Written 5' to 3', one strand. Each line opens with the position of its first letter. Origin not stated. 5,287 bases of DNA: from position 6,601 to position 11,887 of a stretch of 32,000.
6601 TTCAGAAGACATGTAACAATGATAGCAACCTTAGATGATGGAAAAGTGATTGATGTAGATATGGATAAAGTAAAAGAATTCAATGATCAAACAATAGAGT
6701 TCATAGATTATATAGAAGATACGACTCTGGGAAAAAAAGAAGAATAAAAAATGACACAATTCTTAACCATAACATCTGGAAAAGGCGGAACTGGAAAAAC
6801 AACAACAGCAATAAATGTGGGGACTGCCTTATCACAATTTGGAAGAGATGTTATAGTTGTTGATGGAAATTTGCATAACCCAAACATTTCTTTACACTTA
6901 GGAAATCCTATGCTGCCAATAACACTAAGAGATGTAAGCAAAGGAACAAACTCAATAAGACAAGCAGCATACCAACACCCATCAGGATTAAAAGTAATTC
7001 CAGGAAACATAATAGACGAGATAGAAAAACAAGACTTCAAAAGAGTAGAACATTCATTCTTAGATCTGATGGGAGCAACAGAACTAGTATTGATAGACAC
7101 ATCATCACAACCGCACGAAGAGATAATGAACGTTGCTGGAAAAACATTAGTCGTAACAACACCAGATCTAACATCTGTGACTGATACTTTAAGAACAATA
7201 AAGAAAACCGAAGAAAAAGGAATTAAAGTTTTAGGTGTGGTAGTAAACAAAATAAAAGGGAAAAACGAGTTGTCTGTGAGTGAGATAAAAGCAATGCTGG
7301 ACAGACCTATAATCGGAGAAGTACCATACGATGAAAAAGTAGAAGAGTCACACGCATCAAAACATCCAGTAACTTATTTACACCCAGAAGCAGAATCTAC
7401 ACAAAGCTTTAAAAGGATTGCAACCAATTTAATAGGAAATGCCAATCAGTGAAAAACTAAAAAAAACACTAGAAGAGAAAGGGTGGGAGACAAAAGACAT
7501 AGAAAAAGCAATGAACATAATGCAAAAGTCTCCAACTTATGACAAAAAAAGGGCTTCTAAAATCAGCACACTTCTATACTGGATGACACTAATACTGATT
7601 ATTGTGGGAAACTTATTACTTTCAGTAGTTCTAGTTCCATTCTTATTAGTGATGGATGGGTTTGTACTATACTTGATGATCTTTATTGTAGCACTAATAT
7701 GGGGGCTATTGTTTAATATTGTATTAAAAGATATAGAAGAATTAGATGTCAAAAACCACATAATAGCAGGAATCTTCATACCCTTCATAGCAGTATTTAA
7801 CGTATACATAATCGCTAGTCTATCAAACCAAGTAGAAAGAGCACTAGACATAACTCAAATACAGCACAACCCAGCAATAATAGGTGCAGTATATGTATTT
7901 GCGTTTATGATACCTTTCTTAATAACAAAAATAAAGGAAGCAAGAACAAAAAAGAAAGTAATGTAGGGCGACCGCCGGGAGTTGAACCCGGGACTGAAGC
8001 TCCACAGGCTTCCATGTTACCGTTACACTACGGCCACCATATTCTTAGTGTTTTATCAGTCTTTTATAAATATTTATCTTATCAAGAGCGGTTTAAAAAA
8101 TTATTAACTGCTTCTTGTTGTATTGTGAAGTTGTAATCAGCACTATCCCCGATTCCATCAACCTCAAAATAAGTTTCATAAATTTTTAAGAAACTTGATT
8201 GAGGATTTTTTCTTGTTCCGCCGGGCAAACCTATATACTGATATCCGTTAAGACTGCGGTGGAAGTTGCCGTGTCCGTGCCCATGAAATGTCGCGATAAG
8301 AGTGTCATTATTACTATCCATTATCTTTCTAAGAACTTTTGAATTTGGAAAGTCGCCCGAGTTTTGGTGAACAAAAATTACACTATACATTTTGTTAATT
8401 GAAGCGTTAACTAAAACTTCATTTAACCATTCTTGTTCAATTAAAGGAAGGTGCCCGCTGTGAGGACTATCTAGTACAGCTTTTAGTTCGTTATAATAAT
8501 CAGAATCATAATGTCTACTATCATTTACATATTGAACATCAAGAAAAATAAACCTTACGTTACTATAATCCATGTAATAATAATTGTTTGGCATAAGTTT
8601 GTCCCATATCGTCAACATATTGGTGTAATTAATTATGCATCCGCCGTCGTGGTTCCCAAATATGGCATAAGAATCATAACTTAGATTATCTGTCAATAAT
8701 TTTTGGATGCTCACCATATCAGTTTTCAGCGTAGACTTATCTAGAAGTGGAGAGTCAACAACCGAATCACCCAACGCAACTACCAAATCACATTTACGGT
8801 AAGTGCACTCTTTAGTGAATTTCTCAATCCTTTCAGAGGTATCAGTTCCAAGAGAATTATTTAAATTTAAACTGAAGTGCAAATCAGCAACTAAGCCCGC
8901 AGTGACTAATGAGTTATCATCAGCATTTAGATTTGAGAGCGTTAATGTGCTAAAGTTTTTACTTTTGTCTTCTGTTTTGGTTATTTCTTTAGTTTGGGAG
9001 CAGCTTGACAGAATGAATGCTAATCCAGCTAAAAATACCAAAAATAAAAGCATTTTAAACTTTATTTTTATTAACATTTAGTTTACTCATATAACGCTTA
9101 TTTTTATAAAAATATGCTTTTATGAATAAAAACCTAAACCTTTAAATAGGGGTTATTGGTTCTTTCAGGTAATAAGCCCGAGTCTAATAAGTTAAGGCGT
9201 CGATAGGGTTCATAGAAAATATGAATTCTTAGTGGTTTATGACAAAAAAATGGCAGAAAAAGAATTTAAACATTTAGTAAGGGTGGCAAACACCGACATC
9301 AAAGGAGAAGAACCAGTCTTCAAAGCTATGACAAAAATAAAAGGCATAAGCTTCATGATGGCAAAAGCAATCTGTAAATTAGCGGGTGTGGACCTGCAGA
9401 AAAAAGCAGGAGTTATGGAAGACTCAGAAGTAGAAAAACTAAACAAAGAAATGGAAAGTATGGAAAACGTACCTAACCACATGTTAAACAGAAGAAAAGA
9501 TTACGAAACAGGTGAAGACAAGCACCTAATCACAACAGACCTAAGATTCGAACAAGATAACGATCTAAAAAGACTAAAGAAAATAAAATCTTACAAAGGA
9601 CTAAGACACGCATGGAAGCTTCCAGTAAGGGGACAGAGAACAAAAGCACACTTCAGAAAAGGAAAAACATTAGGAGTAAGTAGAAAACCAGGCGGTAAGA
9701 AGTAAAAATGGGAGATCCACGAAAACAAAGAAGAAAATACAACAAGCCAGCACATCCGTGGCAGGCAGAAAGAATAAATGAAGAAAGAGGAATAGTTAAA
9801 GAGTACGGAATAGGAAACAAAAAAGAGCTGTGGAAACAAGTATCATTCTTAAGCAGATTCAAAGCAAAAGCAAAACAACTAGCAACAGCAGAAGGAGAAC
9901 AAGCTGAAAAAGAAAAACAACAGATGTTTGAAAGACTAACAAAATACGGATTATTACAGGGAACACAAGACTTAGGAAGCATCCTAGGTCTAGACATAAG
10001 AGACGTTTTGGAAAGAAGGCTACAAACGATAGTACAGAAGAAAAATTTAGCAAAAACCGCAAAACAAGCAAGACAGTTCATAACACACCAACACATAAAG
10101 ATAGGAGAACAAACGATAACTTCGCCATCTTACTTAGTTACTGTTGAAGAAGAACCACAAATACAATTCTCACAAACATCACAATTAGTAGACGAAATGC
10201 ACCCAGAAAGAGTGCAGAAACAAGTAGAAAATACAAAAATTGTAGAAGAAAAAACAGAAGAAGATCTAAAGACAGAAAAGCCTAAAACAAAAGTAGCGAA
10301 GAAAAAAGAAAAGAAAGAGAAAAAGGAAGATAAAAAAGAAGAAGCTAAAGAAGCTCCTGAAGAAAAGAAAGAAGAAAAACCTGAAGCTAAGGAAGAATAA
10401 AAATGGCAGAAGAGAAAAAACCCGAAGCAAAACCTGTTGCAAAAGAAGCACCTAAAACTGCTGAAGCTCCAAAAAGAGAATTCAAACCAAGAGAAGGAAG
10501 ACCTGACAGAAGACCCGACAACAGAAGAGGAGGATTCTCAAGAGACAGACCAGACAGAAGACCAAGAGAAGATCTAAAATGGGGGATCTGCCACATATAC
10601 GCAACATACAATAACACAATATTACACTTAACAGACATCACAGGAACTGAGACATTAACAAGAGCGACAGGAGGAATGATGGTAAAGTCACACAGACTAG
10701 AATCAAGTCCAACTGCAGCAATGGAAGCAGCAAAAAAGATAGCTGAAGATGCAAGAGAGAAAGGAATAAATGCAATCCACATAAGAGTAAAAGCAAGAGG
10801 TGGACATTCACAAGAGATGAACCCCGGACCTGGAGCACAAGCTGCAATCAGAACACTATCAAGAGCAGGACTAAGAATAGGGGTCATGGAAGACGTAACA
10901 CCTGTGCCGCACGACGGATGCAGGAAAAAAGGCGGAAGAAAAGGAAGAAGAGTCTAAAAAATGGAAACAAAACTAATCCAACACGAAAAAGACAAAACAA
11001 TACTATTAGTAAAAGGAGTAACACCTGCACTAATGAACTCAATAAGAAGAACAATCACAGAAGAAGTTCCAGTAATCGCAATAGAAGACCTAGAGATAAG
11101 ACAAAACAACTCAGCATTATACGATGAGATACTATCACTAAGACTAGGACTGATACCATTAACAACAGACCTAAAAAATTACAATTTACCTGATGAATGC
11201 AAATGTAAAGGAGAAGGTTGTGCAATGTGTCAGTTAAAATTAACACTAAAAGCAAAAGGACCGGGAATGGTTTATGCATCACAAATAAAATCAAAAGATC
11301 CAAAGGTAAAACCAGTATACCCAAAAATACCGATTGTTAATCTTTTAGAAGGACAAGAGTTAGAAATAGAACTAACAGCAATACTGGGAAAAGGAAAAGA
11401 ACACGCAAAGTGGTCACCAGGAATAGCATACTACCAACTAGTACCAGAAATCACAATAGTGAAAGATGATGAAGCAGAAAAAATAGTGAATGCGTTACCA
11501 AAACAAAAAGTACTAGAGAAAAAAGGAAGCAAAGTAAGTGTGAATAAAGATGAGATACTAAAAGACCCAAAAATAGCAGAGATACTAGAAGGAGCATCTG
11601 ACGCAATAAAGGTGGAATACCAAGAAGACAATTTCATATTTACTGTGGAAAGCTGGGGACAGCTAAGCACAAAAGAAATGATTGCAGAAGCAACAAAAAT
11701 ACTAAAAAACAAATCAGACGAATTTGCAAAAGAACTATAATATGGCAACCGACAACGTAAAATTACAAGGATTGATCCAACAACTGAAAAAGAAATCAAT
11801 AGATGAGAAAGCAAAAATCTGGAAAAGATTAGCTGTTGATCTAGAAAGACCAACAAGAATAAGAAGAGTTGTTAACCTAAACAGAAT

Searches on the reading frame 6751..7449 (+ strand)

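Call 17: search_protein_families(library=pfam, proteins=[window:6751-7449:+], max_evalue=0.001)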
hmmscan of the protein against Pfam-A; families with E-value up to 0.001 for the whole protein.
window:6751-7449:+ (233 aa): 8 families
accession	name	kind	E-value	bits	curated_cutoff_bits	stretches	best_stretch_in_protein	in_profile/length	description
PF01656.29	CbiA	-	4.1e-22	78.9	25.4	1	5-207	1-125/125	CobQ/CobB/MinD/ParA nucleotide binding domain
PF10609.15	ParA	-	1.1e-16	61.4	27.1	2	3-51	4-52/246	NUBPL iron-transfer P-loop NTPase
PF00142.24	Fer4_NifH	-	9.3e-12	45.4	25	1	128-230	140-247/271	4Fe-4S iron sulfur cluster binding proteins, NifH/frxC family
PF13500.12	AAA_26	-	8.5e-10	39.2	27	1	131-199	130-196/198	AAA domain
PF02374.21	ArsA_ATPase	-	9.4e-09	35.3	24.3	1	7-37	5-35/305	Anion-transporting ATPase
PF13614.12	AAA_31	-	1.4e-08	35.3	27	1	4-87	3-88/177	AAA domain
PF09140.17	MipZ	-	2e-07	31.1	20.7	1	6-139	4-129/262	ATPase MipZ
PF06564.18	CBP_BcsQ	-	4e-06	27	21.3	1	4-224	3-230/234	Cellulose biosynthesis protein BcsQ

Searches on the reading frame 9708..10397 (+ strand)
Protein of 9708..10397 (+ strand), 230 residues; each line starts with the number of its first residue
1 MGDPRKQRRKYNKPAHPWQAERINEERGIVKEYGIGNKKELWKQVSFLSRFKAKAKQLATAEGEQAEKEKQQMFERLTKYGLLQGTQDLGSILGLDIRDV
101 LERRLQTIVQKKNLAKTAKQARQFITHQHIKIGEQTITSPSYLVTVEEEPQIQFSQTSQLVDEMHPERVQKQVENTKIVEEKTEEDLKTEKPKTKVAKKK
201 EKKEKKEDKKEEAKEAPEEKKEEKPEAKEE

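Call 17: search_protein_families(library=pfam, proteins=[window:9708-10397:+], max_evalue=0.001)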
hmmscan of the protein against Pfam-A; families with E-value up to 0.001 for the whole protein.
window:9708-10397:+ (230 aa): 1 family
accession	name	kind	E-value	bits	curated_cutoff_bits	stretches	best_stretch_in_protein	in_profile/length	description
PF01479.30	S4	-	2.1e-12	47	22.8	1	103-149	1-47/48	S4 domain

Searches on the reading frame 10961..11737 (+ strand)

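Call 17: search_protein_families(library=pfam, proteins=[window:10961-11737:+], max_evalue=0.001)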
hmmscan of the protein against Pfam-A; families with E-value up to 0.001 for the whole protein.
window:10961-11737:+ (259 aa): 2 families
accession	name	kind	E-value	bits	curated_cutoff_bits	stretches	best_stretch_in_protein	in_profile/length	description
PF01000.31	RNA_pol_A_bac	-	1e-19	71.4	33.9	1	58-150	6-101/119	RNA polymerase Rpb3/RpoA insert domain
PF01193.29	RNA_pol_L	-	4.2e-14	52.5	24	1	16-251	3-73/74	RNA polymerase Rpb3/Rpb11 dimerisation domain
